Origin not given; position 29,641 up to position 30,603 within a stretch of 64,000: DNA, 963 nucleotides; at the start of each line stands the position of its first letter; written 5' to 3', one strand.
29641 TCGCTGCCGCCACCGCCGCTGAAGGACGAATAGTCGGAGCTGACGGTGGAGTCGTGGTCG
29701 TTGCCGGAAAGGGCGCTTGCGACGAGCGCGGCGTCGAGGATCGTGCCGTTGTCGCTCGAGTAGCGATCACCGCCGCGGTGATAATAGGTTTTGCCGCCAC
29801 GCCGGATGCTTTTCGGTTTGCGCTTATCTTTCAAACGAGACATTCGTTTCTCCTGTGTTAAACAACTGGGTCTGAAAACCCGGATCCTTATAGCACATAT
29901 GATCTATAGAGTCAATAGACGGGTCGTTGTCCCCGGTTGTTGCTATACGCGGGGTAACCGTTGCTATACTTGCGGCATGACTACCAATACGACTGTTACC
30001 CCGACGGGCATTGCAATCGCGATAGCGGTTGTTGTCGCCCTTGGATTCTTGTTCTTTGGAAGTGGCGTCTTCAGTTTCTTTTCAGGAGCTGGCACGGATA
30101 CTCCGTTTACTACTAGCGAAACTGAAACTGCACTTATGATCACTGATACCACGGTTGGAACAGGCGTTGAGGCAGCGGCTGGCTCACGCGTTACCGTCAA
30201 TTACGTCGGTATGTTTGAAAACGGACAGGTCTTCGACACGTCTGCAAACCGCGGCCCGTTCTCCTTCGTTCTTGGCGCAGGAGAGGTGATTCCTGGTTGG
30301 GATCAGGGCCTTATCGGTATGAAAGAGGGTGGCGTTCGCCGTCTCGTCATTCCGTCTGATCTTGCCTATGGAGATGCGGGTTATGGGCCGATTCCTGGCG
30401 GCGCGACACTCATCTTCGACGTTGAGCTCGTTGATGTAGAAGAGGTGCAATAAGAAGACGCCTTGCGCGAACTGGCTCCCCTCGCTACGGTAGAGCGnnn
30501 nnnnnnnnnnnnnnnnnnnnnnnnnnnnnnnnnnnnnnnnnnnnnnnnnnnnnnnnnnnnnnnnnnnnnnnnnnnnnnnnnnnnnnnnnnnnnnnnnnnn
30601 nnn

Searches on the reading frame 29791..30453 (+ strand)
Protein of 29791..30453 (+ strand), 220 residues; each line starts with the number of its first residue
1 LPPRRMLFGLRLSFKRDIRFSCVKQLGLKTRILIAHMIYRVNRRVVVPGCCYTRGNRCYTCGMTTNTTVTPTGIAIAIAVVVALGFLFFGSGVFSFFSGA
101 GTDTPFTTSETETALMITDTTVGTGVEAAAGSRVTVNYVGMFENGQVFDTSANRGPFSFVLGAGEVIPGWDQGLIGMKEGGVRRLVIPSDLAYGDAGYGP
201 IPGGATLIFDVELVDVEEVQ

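Call 40: search_protein_families(library=pfam, proteins=[window:29791-30453:+], max_evalue=0.001)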
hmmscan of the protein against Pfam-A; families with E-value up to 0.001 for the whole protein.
window:29791-30453:+ (220 aa): 1 family
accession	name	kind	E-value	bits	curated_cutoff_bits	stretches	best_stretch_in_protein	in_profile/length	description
PF00254.34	FKBP_C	-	2.9e-31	108.1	21.1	1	128-214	5-94/94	FKBP-type peptidyl-prolyl cis-trans isomerase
